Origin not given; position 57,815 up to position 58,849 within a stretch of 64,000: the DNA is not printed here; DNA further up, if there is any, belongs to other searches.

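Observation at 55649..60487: Operator-controlled operon: ArsM-like methyltransferase, CC-CC-C mini-peptide, rSAM/SPASM::Cys-rich fusion and Trx::TrxR-like fusion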

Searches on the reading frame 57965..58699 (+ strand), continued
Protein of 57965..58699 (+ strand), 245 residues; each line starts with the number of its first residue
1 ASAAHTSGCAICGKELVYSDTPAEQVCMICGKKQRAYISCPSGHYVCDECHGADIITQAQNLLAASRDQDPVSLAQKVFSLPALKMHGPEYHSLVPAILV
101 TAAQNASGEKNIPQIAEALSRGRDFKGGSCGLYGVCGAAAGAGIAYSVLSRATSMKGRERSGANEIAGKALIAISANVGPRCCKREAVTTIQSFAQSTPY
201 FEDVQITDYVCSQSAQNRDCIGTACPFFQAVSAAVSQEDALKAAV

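Call 85: find_homologous_proteins(query=P0266, max_evalue=1e-50)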
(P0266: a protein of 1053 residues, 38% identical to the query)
Query P0266 (1053 aa): 375 proteins with E <= 1e-50 among 8000 candidates; the best 120 are listed.
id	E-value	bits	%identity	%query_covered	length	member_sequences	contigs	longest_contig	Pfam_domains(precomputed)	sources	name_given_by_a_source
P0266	0.0e+0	2443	100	100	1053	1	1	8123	PF13847.13,PF13489.13,PF06325.20,PF13649.13,PF04055.28,PF20922.4,PF18978.6,PF01209.25,PF08241.19,PF08242.19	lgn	-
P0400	0.0e+0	2006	81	100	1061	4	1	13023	PF13847.13,PF13489.13,PF06325.20,PF13649.13,PF04055.28,PF20922.4,PF01135.26,PF18978.6,PF01209.25,PF08241.19,PF08242.19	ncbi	-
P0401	0.0e+0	1065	46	100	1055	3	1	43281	PF13847.13,PF13649.13,PF04055.28,PF01135.26,PF18978.6,PF01209.25,PF08241.19,PF08242.19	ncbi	-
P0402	0.0e+0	1053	45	99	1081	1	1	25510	PF13847.13,PF13489.13,PF13649.13,PF04055.28,PF18978.6,PF01209.25,PF08241.19,PF08242.19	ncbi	-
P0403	0.0e+0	1043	45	100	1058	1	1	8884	PF13489.13,PF18978.6,PF08241.19,PF13847.13,PF06325.20,PF13649.13,PF04055.28,PF20922.4,PF01135.26,PF24675.2,PF01209.25,PF08242.19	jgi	-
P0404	0.0e+0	1037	45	99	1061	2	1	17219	PF13847.13,PF13489.13,PF13649.13,PF04055.28,PF20922.4,PF01135.26,PF18978.6,PF24675.2,PF01209.25,PF08241.19,PF08242.19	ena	-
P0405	0.0e+0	1032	46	99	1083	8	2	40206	PF13847.13,PF13489.13,PF06325.20,PF13649.13,PF04055.28,PF20922.4,PF18978.6,PF01209.25,PF08241.19,PF08242.19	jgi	jgi:MoaA/NifB/PqqE/SkfB family radical SAM enzyme/SAM-dependent methyltransferase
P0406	0.0e+0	1030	45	99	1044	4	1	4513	PF13847.13,PF13489.13,PF06325.20,PF13649.13,PF04055.28,PF20922.4,PF01135.26,PF18978.6,PF01209.25,PF08241.19,PF08242.19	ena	-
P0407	0.0e+0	1029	46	99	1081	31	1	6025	PF13847.13,PF13489.13,PF06325.20,PF13649.13,PF04055.28,PF20922.4,PF18978.6,PF01209.25,PF08241.19,PF08242.19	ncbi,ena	-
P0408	0.0e+0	1023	46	98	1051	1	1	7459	PF13847.13,PF13489.13,PF13649.13,PF04055.28,PF20922.4,PF18978.6,PF01209.25,PF08241.19,PF08242.19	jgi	-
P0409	0.0e+0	1022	45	99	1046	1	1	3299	PF13847.13,PF13489.13,PF06325.20,PF13649.13,PF04055.28,PF20922.4,PF18978.6,PF01209.25,PF08241.19,PF08242.19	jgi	jgi:MoaA/NifB/PqqE/SkfB family radical SAM enzyme/SAM-dependent methyltransferase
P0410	0.0e+0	1018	45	98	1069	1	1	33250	PF13847.13,PF13489.13,PF06325.20,PF13649.13,PF04055.28,PF05148.22,PF18978.6,PF01209.25,PF08241.19,PF08242.19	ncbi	-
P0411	0.0e+0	1017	46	98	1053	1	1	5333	PF13847.13,PF13489.13,PF13649.13,PF04055.28,PF20922.4,PF18978.6,PF01209.25,PF08241.19,PF08242.19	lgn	-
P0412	0.0e+0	1017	45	99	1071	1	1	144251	PF13847.13,PF13489.13,PF06325.20,PF13649.13,PF04055.28,PF20922.4,PF01135.26,PF18978.6,PF01209.25,PF08241.19,PF08242.19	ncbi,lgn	-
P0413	0.0e+0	1017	46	99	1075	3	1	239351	PF13847.13,PF13489.13,PF06325.20,PF13649.13,PF04055.28,PF05148.22,PF20922.4,PF18978.6,PF01209.25,PF08241.19,PF08242.19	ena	-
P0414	0.0e+0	1017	45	100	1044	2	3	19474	PF13847.13,PF13489.13,PF13649.13,PF04055.28,PF18978.6,PF01209.25,PF08241.19,PF08242.19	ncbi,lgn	-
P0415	0.0e+0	1015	46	98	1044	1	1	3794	PF13847.13,PF13489.13,PF13649.13,PF04055.28,PF20922.4,PF18978.6,PF01209.25,PF08241.19,PF08242.19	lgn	-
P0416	0.0e+0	1014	45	99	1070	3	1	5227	PF13847.13,PF13489.13,PF06325.20,PF13649.13,PF04055.28,PF20922.4,PF18978.6,PF01209.25,PF08241.19,PF08242.19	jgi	-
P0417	0.0e+0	1014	45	99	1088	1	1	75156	PF13847.13,PF13489.13,PF13649.13,PF04055.28,PF20922.4,PF18978.6,PF01209.25,PF08241.19,PF08242.19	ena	-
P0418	0.0e+0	1013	45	99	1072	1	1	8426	PF13847.13,PF13489.13,PF06325.20,PF13649.13,PF04055.28,PF20922.4,PF18978.6,PF01209.25,PF08241.19,PF08242.19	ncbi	-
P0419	0.0e+0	1012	46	99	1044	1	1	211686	PF13847.13,PF13489.13,PF13649.13,PF04055.28,PF18978.6,PF01209.25,PF08241.19,PF08242.19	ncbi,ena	-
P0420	0.0e+0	1012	45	100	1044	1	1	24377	PF13847.13,PF13489.13,PF13649.13,PF04055.28,PF18978.6,PF01209.25,PF08241.19,PF08242.19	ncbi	ncbi:MAG: DUF5714 domain-containing protein [Pseudomonadota bacterium]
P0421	2.6e-298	1010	46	98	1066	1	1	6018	PF13847.13,PF13489.13,PF06325.20,PF13649.13,PF04055.28,PF20922.4,PF18978.6,PF01209.25,PF08241.19,PF08242.19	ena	-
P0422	3.8e-298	1010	45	99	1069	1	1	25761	PF13847.13,PF13489.13,PF13649.13,PF04055.28,PF05148.22,PF20922.4,PF18978.6,PF01209.25,PF08241.19,PF08242.19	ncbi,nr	ncbi:MAG: methyltransferase domain-containing protein [Deltaproteobacteria bacterium]|nr:methyltrans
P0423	1.6e-297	1008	45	99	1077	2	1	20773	PF13847.13,PF13489.13,PF06325.20,PF13649.13,PF04055.28,PF20922.4,PF18978.6,PF01209.25,PF08241.19,PF08242.19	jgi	jgi:MoaA/NifB/PqqE/SkfB family radical SAM enzyme/SAM-dependent methyltransferase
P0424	3.4e-297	1007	45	99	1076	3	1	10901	PF13847.13,PF13489.13,PF13649.13,PF04055.28,PF18978.6,PF01209.25,PF08241.19,PF08242.19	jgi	-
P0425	1.1e-295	1002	44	99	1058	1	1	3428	PF13847.13,PF13489.13,PF06325.20,PF13649.13,PF04055.28,PF20922.4,PF18978.6,PF01209.25,PF08241.19,PF08242.19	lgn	-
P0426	2.1e-295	1001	44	99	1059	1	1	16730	PF13847.13,PF13489.13,PF06325.20,PF13649.13,PF04055.28,PF20922.4,PF01135.26,PF18978.6,PF01209.25,PF08241.19,PF08242.19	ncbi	-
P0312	1.6e-294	998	45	98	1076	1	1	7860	PF13847.13,PF13489.13,PF06325.20,PF13649.13,PF04055.28,PF20922.4,PF18978.6,PF01209.25,PF08241.19,PF08242.19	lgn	-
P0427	1.6e-294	998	45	99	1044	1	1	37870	PF13847.13,PF13489.13,PF16588.12,PF13649.13,PF04055.28,PF20922.4,PF18978.6,PF01209.25,PF08241.19,PF08242.19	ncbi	-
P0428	1.6e-293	995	43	99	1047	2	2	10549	PF13847.13,PF13489.13,PF13649.13,PF04055.28,PF05148.22,PF20922.4,PF18978.6,PF01209.25,PF08241.19,PF08242.19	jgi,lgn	jgi:MoaA/NifB/PqqE/SkfB family radical SAM enzyme/SAM-dependent methyltransferase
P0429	2.4e-293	994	46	93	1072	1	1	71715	PF13489.13,PF18978.6,PF08241.19,PF13847.13,PF06325.20,PF13649.13,PF04055.28,PF05148.22,PF20922.4,PF01135.26,PF01209.25,PF08242.19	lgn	-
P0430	9.2e-293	992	45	99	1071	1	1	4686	PF13847.13,PF13489.13,PF13649.13,PF04055.28,PF20922.4,PF18978.6,PF01209.25,PF08241.19,PF08242.19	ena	-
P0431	3.6e-292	990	45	98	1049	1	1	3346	PF13489.13,PF18978.6,PF08241.19,PF13847.13,PF06325.20,PF13649.13,PF04055.28,PF05148.22,PF20922.4,PF01135.26,PF01209.25,PF08242.19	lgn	-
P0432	2.1e-291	988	43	98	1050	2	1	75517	PF13489.13,PF18978.6,PF08241.19,PF13847.13,PF06325.20,PF13649.13,PF04055.28,PF05148.22,PF20922.4,PF01135.26,PF24675.2,PF01209.25,PF08242.19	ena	-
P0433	1.7e-290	985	44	99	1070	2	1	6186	PF13847.13,PF13489.13,PF06325.20,PF13649.13,PF04055.28,PF20922.4,PF18978.6,PF01209.25,PF08241.19,PF08242.19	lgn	-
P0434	2.1e-290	984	45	98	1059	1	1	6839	PF13847.13,PF13489.13,PF13649.13,PF04055.28,PF20922.4,PF18978.6,PF01209.25,PF08241.19,PF08242.19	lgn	-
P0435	6.2e-289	979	44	98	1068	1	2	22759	PF13847.13,PF13489.13,PF13649.13,PF04055.28,PF20922.4,PF18978.6,PF01209.25,PF08241.19,PF08242.19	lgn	-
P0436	9.9e-288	975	45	99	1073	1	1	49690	PF13847.13,PF13489.13,PF06325.20,PF13649.13,PF04055.28,PF05148.22,PF20922.4,PF18978.6,PF01209.25,PF08241.19,PF08242.19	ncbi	-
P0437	1.7e-287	975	43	98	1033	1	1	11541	PF13847.13,PF13489.13,PF13649.13,PF04055.28,PF20922.4,PF18978.6,PF01209.25,PF08241.19,PF08242.19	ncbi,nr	ncbi:MAG: DUF5714 domain-containing protein [Desulfomonilaceae bacterium]|nr:DUF5714 domain-containi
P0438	1.9e-287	975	44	99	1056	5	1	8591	PF13847.13,PF13489.13,PF06325.20,PF13649.13,PF04055.28,PF20922.4,PF18978.6,PF01209.25,PF08241.19,PF08242.19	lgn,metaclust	metaclust:\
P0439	3.2e-287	974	45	91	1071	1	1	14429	PF13847.13,PF13489.13,PF06325.20,PF13649.13,PF04055.28,PF05148.22,PF01135.26,PF18978.6,PF01209.25,PF08241.19,PF08242.19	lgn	-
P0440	9.8e-287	972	45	98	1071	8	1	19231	PF13489.13,PF08003.18,PF18978.6,PF08241.19,PF13847.13,PF06325.20,PF13649.13,PF04055.28,PF05148.22,PF20922.4,PF01135.26,PF01209.25,PF08242.19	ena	-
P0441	1.2e-285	968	46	92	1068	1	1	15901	PF13847.13,PF13489.13,PF06325.20,PF13649.13,PF04055.28,PF05148.22,PF01135.26,PF18978.6,PF01209.25,PF08241.19,PF08242.19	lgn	-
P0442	1.4e-285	968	45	93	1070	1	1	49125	PF13489.13,PF18978.6,PF08241.19,PF13847.13,PF06325.20,PF13649.13,PF04055.28,PF05148.22,PF20922.4,PF01135.26,PF01209.25,PF08242.19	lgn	-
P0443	2.9e-285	967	44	99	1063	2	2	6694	PF13847.13,PF13489.13,PF06325.20,PF13649.13,PF04055.28,PF05148.22,PF20922.4,PF18978.6,PF01209.25,PF08241.19,PF08242.19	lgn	-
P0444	5.8e-285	966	42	100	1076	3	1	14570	PF13847.13,PF13489.13,PF13649.13,PF04055.28,PF05148.22,PF18978.6,PF01209.25,PF08241.19,PF08242.19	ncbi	ncbi:MAG: DUF5714 domain-containing protein [Planctomycetota bacterium]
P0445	7.3e-285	966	46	91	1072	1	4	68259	PF13847.13,PF13489.13,PF06325.20,PF13649.13,PF04055.28,PF05148.22,PF18978.6,PF01728.26,PF01209.25,PF08241.19,PF08242.19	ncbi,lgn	-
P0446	2.9e-284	964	43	98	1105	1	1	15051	PF13847.13,PF13489.13,PF06325.20,PF13649.13,PF04055.28,PF01135.26,PF18978.6,PF01209.25,PF08241.19,PF08242.19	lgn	-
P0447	9.8e-284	962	45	98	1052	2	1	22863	PF13847.13,PF13489.13,PF13649.13,PF04055.28,PF20922.4,PF18978.6,PF01209.25,PF08241.19,PF08242.19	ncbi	-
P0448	4.5e-282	957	44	98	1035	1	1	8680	PF13847.13,PF13489.13,PF13649.13,PF04055.28,PF05148.22,PF20922.4,PF18978.6,PF01209.25,PF08241.19,PF08242.19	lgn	-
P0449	2.1e-281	955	44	98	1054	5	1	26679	PF13847.13,PF13489.13,PF06325.20,PF05175.21,PF13649.13,PF04055.28,PF20922.4,PF18978.6,PF01209.25,PF08241.19,PF08242.19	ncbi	-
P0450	2.9e-274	931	44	98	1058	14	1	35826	PF13489.13,PF18978.6,PF08241.19,PF13847.13,PF06325.20,PF13649.13,PF04055.28,PF05148.22,PF20922.4,PF01135.26,PF01728.26,PF01209.25,PF08242.19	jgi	-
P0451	2.7e-273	928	42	98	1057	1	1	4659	PF13489.13,PF18978.6,PF08241.19,PF13847.13,PF06325.20,PF01261.31,PF13649.13,PF04055.28,PF05148.22,PF20922.4,PF01135.26,PF01209.25,PF08242.19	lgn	-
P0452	6.1e-265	900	42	98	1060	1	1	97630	PF13847.13,PF13489.13,PF06325.20,PF13649.13,PF04055.28,PF20922.4,PF18978.6,PF01209.25,PF08241.19,PF08242.19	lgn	-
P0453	7.6e-264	896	43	99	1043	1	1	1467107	PF13847.13,PF13489.13,PF06325.20,PF13649.13,PF04055.28,PF05148.22,PF20922.4,PF18978.6,PF01209.25,PF08241.19,PF08242.19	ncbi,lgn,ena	-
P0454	2.6e-263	895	42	98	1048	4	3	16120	PF13847.13,PF13489.13,PF13649.13,PF04055.28,PF18978.6,PF01209.25,PF08241.19,PF08242.19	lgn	-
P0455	6.3e-259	880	42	98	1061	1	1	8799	PF13847.13,PF13489.13,PF06325.20,PF13649.13,PF04055.28,PF20922.4,PF18978.6,PF01209.25,PF08241.19,PF08242.19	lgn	-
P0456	7.3e-256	870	42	98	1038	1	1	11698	PF13847.13,PF13489.13,PF13649.13,PF04055.28,PF18978.6,PF01209.25,PF08241.19,PF08242.19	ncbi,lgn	-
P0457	8.6e-256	870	42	98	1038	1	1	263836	PF13847.13,PF13489.13,PF13649.13,PF04055.28,PF01135.26,PF18978.6,PF01209.25,PF08241.19,PF08242.19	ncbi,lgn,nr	ncbi:MAG: methyltransferase domain-containing protein [Deltaproteobacteria bacterium]|nr:methyltrans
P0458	1.1e-255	869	42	98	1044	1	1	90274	PF13847.13,PF13489.13,PF13649.13,PF04055.28,PF18978.6,PF01209.25,PF08241.19,PF08242.19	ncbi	ncbi:MAG: DUF5714 domain-containing protein [Thermodesulfobacteriota bacterium]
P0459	4.7e-255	867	42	98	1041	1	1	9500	PF13847.13,PF13489.13,PF13649.13,PF04055.28,PF08123.20,PF18978.6,PF01209.25,PF08241.19,PF08242.19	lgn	-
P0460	6.3e-255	867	41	99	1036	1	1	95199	PF13847.13,PF13489.13,PF13649.13,PF04055.28,PF18978.6,PF01209.25,PF08241.19,PF08242.19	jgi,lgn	jgi:MoaA/NifB/PqqE/SkfB family radical SAM enzyme/SAM-dependent methyltransferase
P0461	4.8e-254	864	41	99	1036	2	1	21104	PF13847.13,PF13489.13,PF13649.13,PF04055.28,PF18978.6,PF01209.25,PF08241.19,PF08242.19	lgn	-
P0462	7.3e-254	863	42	99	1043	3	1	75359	PF13847.13,PF13489.13,PF06325.20,PF13649.13,PF04055.28,PF18978.6,PF01209.25,PF08241.19,PF08242.19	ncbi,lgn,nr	ncbi:MAG: DUF5714 domain-containing protein [Thermodesulfobacteriota bacterium]|nr:DUF5714 domain-co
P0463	3.6e-253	861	43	98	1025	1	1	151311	PF13847.13,PF13489.13,PF13649.13,PF04055.28,PF20922.4,PF18978.6,PF01209.25,PF08241.19,PF08242.19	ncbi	ncbi:MAG: DUF5714 domain-containing protein [Pseudomonadota bacterium]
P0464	2.3e-252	858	42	93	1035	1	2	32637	PF13847.13,PF13489.13,PF06325.20,PF13649.13,PF04055.28,PF05148.22,PF18978.6,PF01209.25,PF08241.19,PF08242.19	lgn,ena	-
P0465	3.3e-252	858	43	92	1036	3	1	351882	PF13847.13,PF13489.13,PF13649.13,PF04055.28,PF18978.6,PF01209.25,PF08241.19,PF08242.19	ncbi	-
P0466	5.4e-252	857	41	98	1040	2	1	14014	PF13847.13,PF13489.13,PF13649.13,PF04055.28,PF01135.26,PF18978.6,PF01209.25,PF08241.19,PF08242.19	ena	-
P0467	6.1e-252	857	41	98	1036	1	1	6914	PF13847.13,PF13489.13,PF13649.13,PF04055.28,PF18978.6,PF01209.25,PF08241.19,PF08242.19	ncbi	-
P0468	6.8e-251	853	41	98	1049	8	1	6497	PF13847.13,PF13489.13,PF13649.13,PF04055.28,PF20922.4,PF18978.6,PF01209.25,PF08241.19,PF08242.19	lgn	-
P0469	1.3e-250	853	40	99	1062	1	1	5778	PF13847.13,PF13489.13,PF13649.13,PF04055.28,PF20922.4,PF18978.6,PF01209.25,PF08241.19,PF08242.19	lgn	-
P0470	4.2e-250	851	41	100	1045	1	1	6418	PF13847.13,PF13489.13,PF06325.20,PF13649.13,PF04055.28,PF18978.6,PF01209.25,PF08241.19,PF08242.19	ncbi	-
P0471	6.6e-250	850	43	92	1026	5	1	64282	PF13847.13,PF13489.13,PF13649.13,PF04055.28,PF01135.26,PF18978.6,PF01209.25,PF08241.19,PF08242.19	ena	-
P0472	6.9e-250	850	41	99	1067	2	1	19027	PF13847.13,PF13489.13,PF13649.13,PF04055.28,PF18978.6,PF01209.25,PF08241.19,PF08242.19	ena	-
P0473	9.2e-250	850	41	98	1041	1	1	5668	PF13847.13,PF13489.13,PF13649.13,PF04055.28,PF05148.22,PF18978.6,PF01209.25,PF08241.19,PF08242.19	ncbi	-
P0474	9.8e-250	850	41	100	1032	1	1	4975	PF13847.13,PF13489.13,PF13649.13,PF04055.28,PF18978.6,PF01209.25,PF08241.19,PF08242.19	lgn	-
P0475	2.3e-249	848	41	98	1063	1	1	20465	PF13847.13,PF13489.13,PF13649.13,PF04055.28,PF01135.26,PF18978.6,PF01209.25,PF08241.19,PF08242.19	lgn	-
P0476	3.1e-249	848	43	92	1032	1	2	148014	PF13847.13,PF13489.13,PF13649.13,PF04055.28,PF18978.6,PF01209.25,PF08241.19,PF08242.19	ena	-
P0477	3.9e-249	848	40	99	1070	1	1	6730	PF13847.13,PF13489.13,PF13649.13,PF04055.28,PF18978.6,PF01209.25,PF08241.19,PF08242.19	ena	-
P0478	7.2e-249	847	40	98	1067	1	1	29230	PF13847.13,PF13489.13,PF06325.20,PF13649.13,PF04055.28,PF20922.4,PF18978.6,PF01209.25,PF08241.19,PF08242.19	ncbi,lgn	-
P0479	8.4e-249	847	40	98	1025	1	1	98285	PF13847.13,PF13489.13,PF13649.13,PF04055.28,PF18978.6,PF01209.25,PF08241.19,PF08242.19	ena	-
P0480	1.0e-248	846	41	98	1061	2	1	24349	PF13847.13,PF13489.13,PF06325.20,PF13649.13,PF04055.28,PF18978.6,PF01209.25,PF08241.19,PF08242.19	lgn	-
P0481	1.1e-248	846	41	99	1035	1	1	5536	PF13847.13,PF13489.13,PF13649.13,PF04055.28,PF18978.6,PF01209.25,PF08241.19,PF08242.19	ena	-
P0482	1.2e-248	846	41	100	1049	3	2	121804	PF13847.13,PF13489.13,PF13649.13,PF04055.28,PF18978.6,PF01209.25,PF08241.19,PF08242.19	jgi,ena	-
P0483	1.8e-248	845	42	93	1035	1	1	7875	PF13847.13,PF13489.13,PF13649.13,PF04055.28,PF18978.6,PF01209.25,PF08241.19,PF08242.19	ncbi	-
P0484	2.2e-248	845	41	98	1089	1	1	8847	PF13847.13,PF13489.13,PF13649.13,PF04055.28,PF18978.6,PF01209.25,PF08241.19,PF08242.19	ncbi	-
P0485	6.2e-248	844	41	98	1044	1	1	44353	PF13847.13,PF13489.13,PF13649.13,PF04055.28,PF18978.6,PF01209.25,PF08241.19,PF08242.19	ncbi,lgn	ncbi:MAG: DUF5714 domain-containing protein [Thermodesulfobacteriota bacterium]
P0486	7.1e-248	843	41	99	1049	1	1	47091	PF13847.13,PF13489.13,PF13649.13,PF04055.28,PF18978.6,PF01209.25,PF08241.19,PF08242.19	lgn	-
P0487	7.8e-248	843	40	100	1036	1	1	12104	PF13847.13,PF13489.13,PF13649.13,PF04055.28,PF18978.6,PF01209.25,PF08241.19,PF08242.19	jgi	-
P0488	8.0e-248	843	40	100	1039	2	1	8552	PF13847.13,PF13489.13,PF13649.13,PF04055.28,PF18978.6,PF01209.25,PF08241.19,PF08242.19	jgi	-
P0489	8.5e-248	843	42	94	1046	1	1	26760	PF13847.13,PF13489.13,PF06325.20,PF13649.13,PF04055.28,PF18978.6,PF01209.25,PF08241.19,PF08242.19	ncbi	-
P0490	8.6e-248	843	41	99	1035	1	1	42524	PF13847.13,PF13489.13,PF13649.13,PF04055.28,PF05148.22,PF18978.6,PF01209.25,PF08241.19,PF08242.19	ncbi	-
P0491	2.0e-247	842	42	92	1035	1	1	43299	PF13847.13,PF13489.13,PF13649.13,PF04055.28,PF20922.4,PF18978.6,PF01209.25,PF08241.19,PF08242.19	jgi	-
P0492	2.3e-247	842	41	98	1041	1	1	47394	PF13847.13,PF13489.13,PF06325.20,PF13649.13,PF04055.28,PF01135.26,PF18978.6,PF01209.25,PF08241.19,PF08242.19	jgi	jgi:MoaA/NifB/PqqE/SkfB family radical SAM enzyme/SAM-dependent methyltransferase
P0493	5.9e-247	840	40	99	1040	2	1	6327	PF13847.13,PF13489.13,PF13649.13,PF04055.28,PF13353.12,PF18978.6,PF01209.25,PF08241.19,PF08242.19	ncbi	-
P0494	8.0e-247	840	42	97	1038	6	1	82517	PF13847.13,PF13489.13,PF13649.13,PF00107.33,PF04055.28,PF20922.4,PF18978.6,PF01209.25,PF08241.19,PF08242.19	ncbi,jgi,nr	ncbi:MAG: methyltransferase domain-containing protein [Desulfurivibrio sp.]|nr:MAG: methyltransferas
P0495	8.4e-247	840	40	99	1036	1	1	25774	PF13847.13,PF13489.13,PF13649.13,PF04055.28,PF18978.6,PF01209.25,PF08241.19,PF08242.19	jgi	-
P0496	1.3e-246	839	42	92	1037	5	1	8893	PF13847.13,PF13489.13,PF13649.13,PF04055.28,PF18978.6,PF01209.25,PF08241.19,PF08242.19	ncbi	-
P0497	1.5e-246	839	41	98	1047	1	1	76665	PF13847.13,PF13489.13,PF13649.13,PF04055.28,PF20922.4,PF18978.6,PF01209.25,PF08241.19,PF08242.19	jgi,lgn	jgi:MoaA/NifB/PqqE/SkfB family radical SAM enzyme/SAM-dependent methyltransferase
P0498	1.7e-246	839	40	98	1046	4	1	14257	PF13847.13,PF13489.13,PF06325.20,PF13649.13,PF04055.28,PF18978.6,PF01209.25,PF08241.19,PF08242.19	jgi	jgi:MoaA/NifB/PqqE/SkfB family radical SAM enzyme/SAM-dependent methyltransferase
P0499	3.9e-246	838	40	98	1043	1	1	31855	PF13847.13,PF13489.13,PF13649.13,PF04055.28,PF18978.6,PF01209.25,PF08241.19,PF08242.19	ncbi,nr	ncbi:methyltransferase domain-containing protein [Methanococcoides sp. SA1]|nr:methyltransferase dom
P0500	5.3e-246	837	40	100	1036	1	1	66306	PF13847.13,PF13489.13,PF13649.13,PF04055.28,PF20922.4,PF18978.6,PF01209.25,PF08241.19,PF08242.19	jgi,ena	-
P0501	5.8e-246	837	40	99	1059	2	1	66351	PF13847.13,PF13489.13,PF13649.13,PF04055.28,PF18978.6,PF01209.25,PF08241.19,PF08242.19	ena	-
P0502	6.6e-246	837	41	98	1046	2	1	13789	PF13847.13,PF13489.13,PF13649.13,PF04055.28,PF18978.6,PF01209.25,PF08241.19,PF08242.19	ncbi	-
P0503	6.7e-246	837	40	98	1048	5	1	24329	PF13847.13,PF13489.13,PF06325.20,PF13649.13,PF04055.28,PF18978.6,PF01209.25,PF08241.19,PF08242.19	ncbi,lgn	-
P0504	8.5e-246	837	40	99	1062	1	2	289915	PF13847.13,PF13489.13,PF13649.13,PF04055.28,PF20922.4,PF18978.6,PF01209.25,PF08241.19,PF08242.19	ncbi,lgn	-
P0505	1.1e-245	836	40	100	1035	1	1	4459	PF13847.13,PF13489.13,PF13649.13,PF04055.28,PF18978.6,PF01209.25,PF08241.19,PF08242.19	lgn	-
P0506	1.8e-245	836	42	92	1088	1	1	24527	PF13847.13,PF13489.13,PF06325.20,PF13649.13,PF04055.28,PF18978.6,PF01209.25,PF08241.19,PF08242.19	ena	-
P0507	2.1e-245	835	41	98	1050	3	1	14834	PF13847.13,PF13489.13,PF13649.13,PF04055.28,PF08123.20,PF18978.6,PF01209.25,PF08241.19,PF08242.19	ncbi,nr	ncbi:MAG: DUF5714 domain-containing protein [Deltaproteobacteria bacterium]|nr:DUF5714 domain-contai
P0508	4.4e-245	834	40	100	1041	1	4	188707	PF13847.13,PF13489.13,PF06325.20,PF13649.13,PF04055.28,PF20922.4,PF18978.6,PF01209.25,PF08241.19,PF08242.19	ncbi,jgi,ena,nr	ncbi:MAG: methyltransferase domain-containing protein [Desulfocapsa sp.]|nr:methyltransferase domain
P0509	4.5e-245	834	41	98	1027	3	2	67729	PF13847.13,PF13489.13,PF13649.13,PF04055.28,PF18978.6,PF01209.25,PF08241.19,PF08242.19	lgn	-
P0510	1.0e-244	833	40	98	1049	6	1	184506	PF13847.13,PF13489.13,PF06325.20,PF13649.13,PF04055.28,PF20922.4,PF18978.6,PF01209.25,PF08241.19,PF08242.19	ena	-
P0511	1.1e-244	833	41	98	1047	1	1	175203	PF13847.13,PF13489.13,PF13649.13,PF04055.28,PF18978.6,PF01209.25,PF08241.19,PF08242.19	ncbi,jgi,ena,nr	ncbi:MAG: DUF5714 domain-containing protein [Desulfobulbaceae bacterium]|nr:DUF5714 domain-containin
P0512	1.2e-244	833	41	98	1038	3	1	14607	PF13847.13,PF13489.13,PF13649.13,PF04055.28,PF18978.6,PF01209.25,PF08241.19,PF08242.19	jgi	jgi:MoaA/NifB/PqqE/SkfB family radical SAM enzyme/SAM-dependent methyltransferase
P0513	1.4e-244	833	41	98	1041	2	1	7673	PF13847.13,PF13489.13,PF13649.13,PF04055.28,PF08123.20,PF18978.6,PF01209.25,PF08241.19,PF08242.19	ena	-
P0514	1.5e-244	832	41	98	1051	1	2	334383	PF13847.13,PF13489.13,PF13649.13,PF04055.28,PF20922.4,PF18978.6,PF01209.25,PF08241.19,PF08242.19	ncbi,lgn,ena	-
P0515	1.7e-244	832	41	97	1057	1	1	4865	PF13847.13,PF13489.13,PF13649.13,PF04055.28,PF18978.6,PF01209.25,PF08241.19,PF08242.19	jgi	jgi:MoaA/NifB/PqqE/SkfB family radical SAM enzyme/ubiquinone/menaquinone biosynthesis C-methylase Ub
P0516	3.0e-244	832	40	98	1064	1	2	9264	PF13847.13,PF13489.13,PF13649.13,PF04055.28,PF18978.6,PF01209.25,PF08241.19,PF08242.19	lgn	-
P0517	3.6e-244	831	40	99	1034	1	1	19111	PF13847.13,PF13489.13,PF13649.13,PF04055.28,PF18978.6,PF01209.25,PF08241.19,PF08242.19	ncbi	ncbi:MAG: DUF5714 domain-containing protein [Thermodesulfobacteriota bacterium]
